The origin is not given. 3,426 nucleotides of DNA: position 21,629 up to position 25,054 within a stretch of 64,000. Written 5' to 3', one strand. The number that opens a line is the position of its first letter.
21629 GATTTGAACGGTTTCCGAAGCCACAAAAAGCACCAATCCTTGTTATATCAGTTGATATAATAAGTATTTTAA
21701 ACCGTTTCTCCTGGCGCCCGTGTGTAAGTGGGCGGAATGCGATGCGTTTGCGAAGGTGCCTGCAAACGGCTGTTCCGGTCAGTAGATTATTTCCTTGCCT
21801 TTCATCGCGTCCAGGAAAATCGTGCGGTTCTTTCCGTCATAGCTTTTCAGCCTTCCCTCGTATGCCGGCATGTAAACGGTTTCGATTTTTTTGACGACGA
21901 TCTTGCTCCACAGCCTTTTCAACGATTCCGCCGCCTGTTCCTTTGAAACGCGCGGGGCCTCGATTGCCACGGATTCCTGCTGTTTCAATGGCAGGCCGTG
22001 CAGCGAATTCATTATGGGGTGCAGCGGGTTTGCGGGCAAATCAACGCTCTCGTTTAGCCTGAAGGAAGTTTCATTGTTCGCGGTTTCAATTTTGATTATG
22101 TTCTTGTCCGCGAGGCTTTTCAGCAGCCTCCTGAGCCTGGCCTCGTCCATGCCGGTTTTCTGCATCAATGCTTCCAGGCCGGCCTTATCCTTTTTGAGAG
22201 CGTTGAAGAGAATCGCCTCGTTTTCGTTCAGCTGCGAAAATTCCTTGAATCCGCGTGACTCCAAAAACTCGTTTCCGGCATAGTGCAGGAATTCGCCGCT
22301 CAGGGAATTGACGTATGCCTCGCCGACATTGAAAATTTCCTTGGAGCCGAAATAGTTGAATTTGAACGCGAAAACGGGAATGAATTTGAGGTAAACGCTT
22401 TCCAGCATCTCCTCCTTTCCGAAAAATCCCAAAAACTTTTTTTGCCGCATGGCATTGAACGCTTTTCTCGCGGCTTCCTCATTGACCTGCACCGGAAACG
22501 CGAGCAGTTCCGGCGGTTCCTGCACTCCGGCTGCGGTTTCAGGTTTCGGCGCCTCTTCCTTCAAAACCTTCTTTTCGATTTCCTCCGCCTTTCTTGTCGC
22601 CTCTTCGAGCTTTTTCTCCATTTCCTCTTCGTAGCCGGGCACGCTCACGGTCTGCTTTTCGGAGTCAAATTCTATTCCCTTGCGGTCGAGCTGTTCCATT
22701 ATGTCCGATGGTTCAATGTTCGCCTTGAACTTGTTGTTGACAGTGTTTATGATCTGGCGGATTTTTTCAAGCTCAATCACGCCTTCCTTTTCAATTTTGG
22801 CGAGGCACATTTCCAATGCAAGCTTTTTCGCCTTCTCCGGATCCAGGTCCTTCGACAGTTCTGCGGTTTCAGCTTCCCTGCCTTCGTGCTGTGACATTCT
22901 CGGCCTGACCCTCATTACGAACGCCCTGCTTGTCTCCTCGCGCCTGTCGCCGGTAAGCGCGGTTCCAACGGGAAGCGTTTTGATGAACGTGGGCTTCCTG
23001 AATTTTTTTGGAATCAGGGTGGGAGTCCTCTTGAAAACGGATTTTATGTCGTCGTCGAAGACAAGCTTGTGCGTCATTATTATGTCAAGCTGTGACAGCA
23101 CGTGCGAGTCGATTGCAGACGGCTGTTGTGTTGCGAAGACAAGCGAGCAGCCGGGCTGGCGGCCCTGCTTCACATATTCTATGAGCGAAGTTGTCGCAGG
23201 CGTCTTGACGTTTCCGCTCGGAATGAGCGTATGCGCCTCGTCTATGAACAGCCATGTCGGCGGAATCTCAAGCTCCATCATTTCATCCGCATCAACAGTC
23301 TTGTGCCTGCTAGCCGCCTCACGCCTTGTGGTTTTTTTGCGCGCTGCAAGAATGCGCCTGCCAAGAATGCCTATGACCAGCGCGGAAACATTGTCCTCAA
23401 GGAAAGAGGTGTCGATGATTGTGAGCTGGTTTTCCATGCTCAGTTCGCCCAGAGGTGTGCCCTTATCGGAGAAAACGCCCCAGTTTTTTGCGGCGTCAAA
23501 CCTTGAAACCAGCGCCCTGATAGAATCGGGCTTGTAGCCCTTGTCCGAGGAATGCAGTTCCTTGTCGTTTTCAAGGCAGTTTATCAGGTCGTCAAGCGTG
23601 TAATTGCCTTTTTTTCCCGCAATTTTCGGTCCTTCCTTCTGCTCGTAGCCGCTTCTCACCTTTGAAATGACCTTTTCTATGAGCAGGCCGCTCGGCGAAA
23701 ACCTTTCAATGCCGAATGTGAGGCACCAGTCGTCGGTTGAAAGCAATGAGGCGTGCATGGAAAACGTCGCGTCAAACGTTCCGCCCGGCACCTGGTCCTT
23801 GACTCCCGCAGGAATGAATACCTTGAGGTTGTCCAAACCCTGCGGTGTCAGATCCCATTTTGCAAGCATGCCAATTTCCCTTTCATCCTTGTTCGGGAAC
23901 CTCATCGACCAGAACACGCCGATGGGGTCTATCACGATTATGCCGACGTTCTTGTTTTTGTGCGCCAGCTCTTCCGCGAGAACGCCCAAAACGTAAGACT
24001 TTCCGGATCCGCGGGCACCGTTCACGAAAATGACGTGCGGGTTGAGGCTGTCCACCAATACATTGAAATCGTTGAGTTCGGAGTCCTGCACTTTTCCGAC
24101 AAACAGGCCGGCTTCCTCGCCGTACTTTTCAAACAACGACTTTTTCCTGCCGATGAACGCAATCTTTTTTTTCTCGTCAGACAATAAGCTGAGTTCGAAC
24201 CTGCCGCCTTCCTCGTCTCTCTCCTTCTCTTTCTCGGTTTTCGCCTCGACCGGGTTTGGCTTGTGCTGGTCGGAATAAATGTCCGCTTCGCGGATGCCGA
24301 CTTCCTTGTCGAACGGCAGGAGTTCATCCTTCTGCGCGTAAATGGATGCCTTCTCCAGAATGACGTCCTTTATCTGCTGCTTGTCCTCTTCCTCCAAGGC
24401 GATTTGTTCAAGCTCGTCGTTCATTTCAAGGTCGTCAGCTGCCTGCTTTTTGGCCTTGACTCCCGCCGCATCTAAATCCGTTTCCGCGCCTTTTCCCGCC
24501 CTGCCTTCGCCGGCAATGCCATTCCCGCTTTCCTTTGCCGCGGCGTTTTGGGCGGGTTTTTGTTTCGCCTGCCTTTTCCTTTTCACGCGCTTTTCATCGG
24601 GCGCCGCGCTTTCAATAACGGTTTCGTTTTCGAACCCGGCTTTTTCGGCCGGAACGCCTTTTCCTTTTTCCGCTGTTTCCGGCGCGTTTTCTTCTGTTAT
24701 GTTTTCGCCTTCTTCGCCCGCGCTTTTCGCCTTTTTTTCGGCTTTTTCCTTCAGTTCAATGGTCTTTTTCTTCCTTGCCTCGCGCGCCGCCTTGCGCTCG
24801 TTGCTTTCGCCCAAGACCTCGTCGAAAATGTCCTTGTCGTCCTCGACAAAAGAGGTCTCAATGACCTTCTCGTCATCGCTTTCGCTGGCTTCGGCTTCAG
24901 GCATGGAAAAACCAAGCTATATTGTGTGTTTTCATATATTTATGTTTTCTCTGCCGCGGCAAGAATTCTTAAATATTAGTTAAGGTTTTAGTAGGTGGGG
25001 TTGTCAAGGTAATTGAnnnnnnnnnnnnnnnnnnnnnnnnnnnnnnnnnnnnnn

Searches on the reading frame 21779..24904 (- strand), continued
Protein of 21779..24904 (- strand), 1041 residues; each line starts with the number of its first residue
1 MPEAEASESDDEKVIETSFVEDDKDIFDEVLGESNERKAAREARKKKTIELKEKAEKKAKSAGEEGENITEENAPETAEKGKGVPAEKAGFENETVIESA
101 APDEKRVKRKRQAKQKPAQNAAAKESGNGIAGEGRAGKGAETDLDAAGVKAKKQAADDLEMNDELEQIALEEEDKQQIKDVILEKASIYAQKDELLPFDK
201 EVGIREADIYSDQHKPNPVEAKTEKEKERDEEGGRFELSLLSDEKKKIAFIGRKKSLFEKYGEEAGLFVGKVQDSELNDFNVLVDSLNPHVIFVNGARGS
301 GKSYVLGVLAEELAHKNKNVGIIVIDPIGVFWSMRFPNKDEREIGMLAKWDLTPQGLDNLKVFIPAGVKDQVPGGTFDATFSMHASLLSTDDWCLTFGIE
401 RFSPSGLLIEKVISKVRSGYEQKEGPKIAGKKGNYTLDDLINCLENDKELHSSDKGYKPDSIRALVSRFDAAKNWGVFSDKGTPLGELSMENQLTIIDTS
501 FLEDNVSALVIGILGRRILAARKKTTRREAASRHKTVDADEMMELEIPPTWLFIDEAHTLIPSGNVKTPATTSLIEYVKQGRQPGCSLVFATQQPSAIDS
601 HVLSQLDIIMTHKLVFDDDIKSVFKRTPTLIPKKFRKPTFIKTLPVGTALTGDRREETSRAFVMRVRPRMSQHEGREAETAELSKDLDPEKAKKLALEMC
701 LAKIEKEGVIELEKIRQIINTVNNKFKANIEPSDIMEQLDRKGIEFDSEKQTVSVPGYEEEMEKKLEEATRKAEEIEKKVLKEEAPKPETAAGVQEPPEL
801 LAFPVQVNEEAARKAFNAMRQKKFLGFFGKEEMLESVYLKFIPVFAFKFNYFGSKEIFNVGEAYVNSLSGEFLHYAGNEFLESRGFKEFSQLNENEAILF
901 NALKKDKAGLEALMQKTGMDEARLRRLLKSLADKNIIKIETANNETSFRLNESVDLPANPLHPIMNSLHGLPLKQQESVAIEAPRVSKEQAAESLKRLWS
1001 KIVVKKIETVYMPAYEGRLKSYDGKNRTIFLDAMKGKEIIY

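Call 30: fold_search(model_id=the predicted structure, library=pdb)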
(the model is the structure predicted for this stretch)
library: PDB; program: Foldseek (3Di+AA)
matches with E <= 10: 1515; with E <= 0.001: 56
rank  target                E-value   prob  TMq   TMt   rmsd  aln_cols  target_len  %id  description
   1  9x1m_A                2.6e-11  1.00  0.24  0.41   6.2       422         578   16  The cryo-EM structure of HerA-NurA complex with AMPPNP and dsDNA from Thermococcus kodakarensis (released 2026-02-04)
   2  4d2i_B                3.6e-10  1.00  0.23  0.48   7.4       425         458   17  Crystal structure of the HerA hexameric DNA translocase from Sulfolobus solfataricus bound to AMP-PNP (released 2014-12-03)
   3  4d2i_A                4.2e-10  1.00  0.23  0.48   7.7       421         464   17  Crystal structure of the HerA hexameric DNA translocase from Sulfolobus solfataricus bound to AMP-PNP (released 2014-12-03)
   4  9c1m_Q                3.1e-09  1.00  0.24  0.40   9.6       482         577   17  HerA-DUF assembly 1 (released 2025-06-04)
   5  8xav_A                4.0e-09  1.00  0.24  0.42   8.0       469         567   16  Cryo-EM structure of an anti-phage defense complex (released 2024-06-05)
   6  9x1l_A                5.9e-09  1.00  0.22  0.36   9.7       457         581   17  The cryo-EM structure of HerA-NurA complex with AMPPNP from Thermococcus kodakarensis (released 2026-02-04)
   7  8xau_A                6.2e-09  1.00  0.25  0.43   8.3       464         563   17  Cryo-EM structure of HerA (released 2024-06-05)
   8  8j4u_P                6.9e-09  1.00  0.23  0.39   9.8       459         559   14  Structure of HerA-Sir2 complex from Escherichia coli Nezha system (released 2024-01-03)
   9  8wiv_L                7.7e-09  1.00  0.22  0.33   8.8       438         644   18  Cryo-EM structure of a bacterial protein (released 2024-09-11)
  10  8wiv_M                9.0e-09  1.00  0.23  0.36   7.9       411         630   18  Cryo-EM structure of a bacterial protein (released 2024-09-11)
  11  8zis_A                9.5e-09  1.00  0.23  0.40   9.4       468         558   14  HerA Hexamer (released 2025-03-12)
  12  8wld_A                1.2e-08  1.00  0.22  0.43   7.5       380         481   19  Cryo-EM structure of SIR2/HerA antiphage complex (released 2024-09-11)
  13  8xau_F                1.2e-08  1.00  0.24  0.43   9.7       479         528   16  Cryo-EM structure of HerA (released 2024-06-05)
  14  8xav_E                1.7e-08  1.00  0.24  0.41   9.7       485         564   15  Cryo-EM structure of an anti-phage defense complex (released 2024-06-05)
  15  8wj3_D                4.3e-08  1.00  0.23  0.43   9.5       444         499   18  Cryo-EM structure of a bacterial protein (released 2024-09-11)
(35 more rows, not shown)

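Call 33: search_protein_families(library=padloc, proteins=[window:21779-24904:-], max_evalue=0.01)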
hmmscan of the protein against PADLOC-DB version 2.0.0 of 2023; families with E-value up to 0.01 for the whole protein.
window:21779-24904:- (1041 aa): 12 families
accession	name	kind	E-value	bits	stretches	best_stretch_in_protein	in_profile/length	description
PDLC04140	mad8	-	1.5e-18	65.4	1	266-658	3-291/314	mads_8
PDLC04105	HerA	-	1.1e-15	55.3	1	489-626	376-500/576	-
PDLC04103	HerA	-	1.4e-12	44.8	2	548-629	440-524/579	-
PDLC04106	HerA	-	2.5e-12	44.2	1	493-626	470-592/667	-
PDLC04102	HerA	-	1e-11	41.9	1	488-631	461-589/654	-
PDLC04098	HerA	-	1.8e-11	41.3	1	490-628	482-613/686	-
PDLC01055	HerA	-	3.5e-10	37.3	2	279-335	148-203/532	Type III coevolved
PDLC02188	HerA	-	1.8e-08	31.7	1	491-628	376-509/578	-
PDLC04104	HerA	-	6.2e-08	29.8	1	548-650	219-322/379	-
PDLC02185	HerA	-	8.8e-08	29.3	1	549-624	446-524/585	-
PDLC04097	HerA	-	3.2e-07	27.4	1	552-650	477-578/618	-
PDLC04100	HerA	-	6.1e-07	26.5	1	549-624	440-518/580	-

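Call 34: search_protein_families(library=phrogs, proteins=[window:21779-24904:-], max_evalue=0.01)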
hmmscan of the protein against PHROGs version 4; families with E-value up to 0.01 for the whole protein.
window:21779-24904:- (1041 aa): 5 families
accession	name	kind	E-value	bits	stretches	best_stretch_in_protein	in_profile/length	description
phrog_7035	-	unknown function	1.4e-17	64.4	2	541-650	484-591/969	-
phrog_2666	-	head and packaging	8.3e-12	45.5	1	525-628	403-498/555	terminase large subunit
phrog_1358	-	moron, auxiliary metabolic gene and host takeover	0.0013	17.3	1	526-610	680-770/1382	FtsK/SpoIIIE-like protein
phrog_197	-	moron, auxiliary metabolic gene and host takeover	0.0028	18.1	1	552-603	104-154/486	Zot-like toxin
phrog_168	-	DNA, RNA and nucleotide metabolism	0.0056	17.4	0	275-315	28-68/314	clamp loader of DNA polymerase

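Call 36: find_related_loci(query=A1, collection=viral_contigs, flank=5000)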
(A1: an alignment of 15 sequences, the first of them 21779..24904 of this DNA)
Query A1 (1041 aa) in viral_contigs; peptide patterns used: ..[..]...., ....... (x = any residue, [..] = any of these).
43 stretches matched a pattern; 1 encode a relative of the query (tblastn E <= 1e-3); 1 distinct loci.
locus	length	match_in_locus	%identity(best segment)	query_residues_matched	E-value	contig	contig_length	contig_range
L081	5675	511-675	43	278-335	6e-9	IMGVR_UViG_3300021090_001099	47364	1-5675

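Call 85: search_protein_families(library=pfam, alignment_id=A1, max_evalue=0.01)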
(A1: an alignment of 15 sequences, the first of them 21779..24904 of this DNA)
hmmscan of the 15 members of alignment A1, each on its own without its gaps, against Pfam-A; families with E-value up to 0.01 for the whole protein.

A. member 1, window:21779-24904:- (1041 aa): 8 families
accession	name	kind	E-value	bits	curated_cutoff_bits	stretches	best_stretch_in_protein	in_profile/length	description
PF01935.23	DUF87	-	4.5e-13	50.2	23.2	1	280-518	14-220/220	Helicase HerA, central domain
PF05872.18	HerA_C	-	3.1e-05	23.3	22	1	543-666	252-376/502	Helicase HerA-like C-terminal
PF00004.35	AAA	-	0.00023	22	21.2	0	543-610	57-127/131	ATPase family associated with various cellular activities (AAA)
PF05127.21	NAT10_TcmA_helicase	-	0.00064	20.1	22.7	0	294-324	2-31/176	RNA cytidine acetyltransferase NAT10/TcmA, helicase domain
PF06414.18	Zeta_toxin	-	0.0012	18.7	22.3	1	281-326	9-50/199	Zeta toxin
PF00888.28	Cullin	-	0.0049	16.1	33.2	1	899-953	559-619/620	Cullin family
PF03308.22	MeaB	-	0.0056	16.2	23.1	0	288-328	32-72/273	Methylmalonyl Co-A mutase-associated GTPase MeaB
PF01637.24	ATPase_2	-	0.0069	16.7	33.2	0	275-320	6-51/225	ATPase domain predominantly from Archaea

B. families by the number of members that match (of 15 scanned): 23 families
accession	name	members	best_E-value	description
PF05872.18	HerA_C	15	2e-08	Helicase HerA-like C-terminal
PF00004.35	AAA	15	9.7e-06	ATPase family associated with various cellular activities (AAA)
PF01935.23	DUF87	14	9.1e-18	Helicase HerA, central domain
PF06414.18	Zeta_toxin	14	0.00029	Zeta toxin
PF05707.18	Zot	9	0.00034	Zonular occludens toxin (Zot)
PF05127.21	NAT10_TcmA_helicase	8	0.00064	RNA cytidine acetyltransferase NAT10/TcmA, helicase domain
PF01978.25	TrmB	7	4.7e-05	Sugar-specific transcriptional regulator TrmB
PF01047.28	MarR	4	9.3e-06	MarR family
PF03308.22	MeaB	4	0.0034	Methylmalonyl Co-A mutase-associated GTPase MeaB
PF22381.2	Staph_reg_Sar_Rot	2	0.00024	Transcriptional regulator SarA/Rot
PF21984.2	DnaD_N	2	0.00025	DnaD N-terminal domain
PF12802.13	MarR_2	2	0.0006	MarR family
PF13173.12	AAA_14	2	0.0066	AAA domain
PF03413.25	PepSY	1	7.8e-08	Peptidase propeptide and YPEB domain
PF13463.12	HTH_27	1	2.5e-06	Winged helix DNA-binding domain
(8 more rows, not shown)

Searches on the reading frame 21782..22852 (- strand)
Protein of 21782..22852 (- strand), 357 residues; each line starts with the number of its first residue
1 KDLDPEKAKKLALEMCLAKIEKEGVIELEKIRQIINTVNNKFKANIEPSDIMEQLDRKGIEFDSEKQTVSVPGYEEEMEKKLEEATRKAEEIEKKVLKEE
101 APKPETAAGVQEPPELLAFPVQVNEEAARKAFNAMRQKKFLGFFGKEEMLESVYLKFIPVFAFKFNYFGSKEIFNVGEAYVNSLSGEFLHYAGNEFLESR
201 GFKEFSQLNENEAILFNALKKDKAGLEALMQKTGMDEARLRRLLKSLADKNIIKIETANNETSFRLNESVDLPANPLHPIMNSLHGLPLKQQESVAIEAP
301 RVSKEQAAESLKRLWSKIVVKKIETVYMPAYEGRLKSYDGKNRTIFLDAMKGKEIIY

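Call 38: predict_structure(alignment_id=A2)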
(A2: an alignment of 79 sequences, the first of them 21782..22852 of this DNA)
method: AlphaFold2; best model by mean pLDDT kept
length: 357 residues; sequences in the alignment: 79
mean_pLDDT: 92.2   pTM: 0.69
mean pLDDT of the five models: 92.2, 92.1, 91.4, 90.9, 90.0
residues with pLDDT >= 90: 294; 70-90: 44; 50-70: 13; < 50: 6
segments of 3 or more residues with pLDDT < 50: 103-108
pLDDT, mean of each block of 10 residues (from residue 1): 90 97 94 97 97 97 94 84 78 70 49 81 98 94 88 97 96 93 97 95 97 96 96 98 98 97 97 95 95 89 97 96 97 97 96 90
secondary structure, 60 per line:
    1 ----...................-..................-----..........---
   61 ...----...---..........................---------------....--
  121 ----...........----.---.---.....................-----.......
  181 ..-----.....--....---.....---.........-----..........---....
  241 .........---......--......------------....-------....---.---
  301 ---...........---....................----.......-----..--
elements in order: H5-23 E25-27 H28-42 H48-57 E61-63 E68-70 H74-99 E115-118 H125-135 E148-168 E174-182 E188-192 E195-198 H202-206 H210-218 H226-233 H237-249 E253-258 E261-266 H279-282 E290-293 H304-314 E318-337 E342-348

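Call 61: fold_search(model_id=the predicted structure, library=pdb)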
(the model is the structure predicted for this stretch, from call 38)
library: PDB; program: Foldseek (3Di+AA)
matches with E <= 10: 1401; with E <= 0.001: 0
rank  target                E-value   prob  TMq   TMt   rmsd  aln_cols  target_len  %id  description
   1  6pcp_B                3.1e-03  1.00  0.17  0.45   3.7        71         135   17  Mechanism for regulation of DNA binding of Bordetella bronchiseptica BpsR by 6-hydroxynicotinic acid (released 2019-11-06)
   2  8ij1_A                4.0e-03  0.82  0.16  0.08  27.0       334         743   12  Protomer 1 and 2 of the asymmetry trimer of the Cul2-Rbx1-EloBC-FEM1B ubiquitin ligase complex (released 2024-02-28)
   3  6pcp_C                5.0e-03  1.00  0.17  0.43   3.8        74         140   16  Mechanism for regulation of DNA binding of Bordetella bronchiseptica BpsR by 6-hydroxynicotinic acid (released 2019-11-06)
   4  2kko_MODEL_1_A        5.0e-03  1.00  0.17  0.53   2.5        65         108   15  Solution NMR structure of the homodimeric winged helix-turn-helix DNA-binding domain (fragment 1-100) Mb0332 f (released 2009-08-11)
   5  4hw0_C                5.9e-03  1.00  0.16  0.57   2.9        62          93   14  Crystal structure of Sso10a-2, a DNA-binding protein from Sulfolobus solfataricus (released 2013-10-30)
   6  6pco_C                6.2e-03  1.00  0.17  0.46   1.5        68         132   16  Mechanism for regulation of DNA binding of Bordetella bronchiseptica BpsR by 6-hydroxynicotinic acid (released 2019-11-06)
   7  6pcp_A                6.5e-03  1.00  0.17  0.43   3.7        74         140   16  Mechanism for regulation of DNA binding of Bordetella bronchiseptica BpsR by 6-hydroxynicotinic acid (released 2019-11-06)
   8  6pco_B                6.9e-03  1.00  0.17  0.44   3.6        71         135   17  Mechanism for regulation of DNA binding of Bordetella bronchiseptica BpsR by 6-hydroxynicotinic acid (released 2019-11-06)
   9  4omz_B                6.9e-03  1.00  0.18  0.60   2.5        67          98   16  Crystal Structure of NolR from Sinorhizobium fredii (released 2014-04-16)
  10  4a6d                  8.1e-03  1.00  0.16  0.17   3.6        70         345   16  Crystal structure of human N-acetylserotonin methyltransferase (ASMT) in complex with SAM (released 2012-11-07)
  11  5jls                  9.0e-03  1.00  0.18  0.44   6.2        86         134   17  Crystal Structure of Adhesin competence repressor (AdcR) from Streptococcus pyogenes (C-terminally His tagged) (released 2017-05-03)
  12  4hw0_B                9.5e-03  1.00  0.16  0.56   2.8        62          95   14  Crystal structure of Sso10a-2, a DNA-binding protein from Sulfolobus solfataricus (released 2013-10-30)
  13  9j64_A                9.5e-03  0.69  0.15  0.10  25.2       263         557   12  Cryo-EM structure of neddylated Cul2-Rbx1-EloBC-FEM1B homodimer complexed with FNIP1 degron (released 2025-09-03)
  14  3pqj_A                1.0e-02  1.00  0.17  0.59   2.4        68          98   20  Crystal Structure of the transcriptional repressor BigR from Xylella fastidiosa (released 2011-06-01)
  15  4hw0_A                1.0e-02  1.00  0.15  0.50   5.2        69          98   22  Crystal structure of Sso10a-2, a DNA-binding protein from Sulfolobus solfataricus (released 2013-10-30)
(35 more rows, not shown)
